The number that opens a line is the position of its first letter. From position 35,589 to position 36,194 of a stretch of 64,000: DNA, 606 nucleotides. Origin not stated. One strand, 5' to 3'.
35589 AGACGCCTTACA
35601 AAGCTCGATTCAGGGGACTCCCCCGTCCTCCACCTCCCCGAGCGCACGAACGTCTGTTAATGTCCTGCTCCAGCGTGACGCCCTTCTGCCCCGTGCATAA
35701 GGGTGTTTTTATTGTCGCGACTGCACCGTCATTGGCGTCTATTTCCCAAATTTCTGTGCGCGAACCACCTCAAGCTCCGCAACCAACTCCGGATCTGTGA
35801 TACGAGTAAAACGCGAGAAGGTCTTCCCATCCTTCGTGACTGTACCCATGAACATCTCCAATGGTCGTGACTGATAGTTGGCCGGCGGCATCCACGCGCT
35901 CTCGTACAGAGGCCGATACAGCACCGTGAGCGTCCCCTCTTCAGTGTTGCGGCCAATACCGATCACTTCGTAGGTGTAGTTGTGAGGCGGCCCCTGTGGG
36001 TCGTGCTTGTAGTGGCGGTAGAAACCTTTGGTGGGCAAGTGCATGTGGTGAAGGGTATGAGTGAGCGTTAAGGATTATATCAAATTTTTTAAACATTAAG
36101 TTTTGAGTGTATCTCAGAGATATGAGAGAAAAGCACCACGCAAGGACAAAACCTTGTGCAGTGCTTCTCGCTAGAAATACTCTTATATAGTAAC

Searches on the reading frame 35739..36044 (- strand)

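Call 61: search_protein_families(library=pfam, proteins=[window:35739-36044:-], max_evalue=0.00001)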
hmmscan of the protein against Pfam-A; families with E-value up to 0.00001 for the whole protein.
window:35739-36044:- (101 aa): 1 family
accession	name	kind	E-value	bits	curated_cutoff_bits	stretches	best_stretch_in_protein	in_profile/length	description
PF07866.17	DUF1653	-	5.4e-14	52.7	23.5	1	8-80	2-61/62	Protein of unknown function (DUF1653)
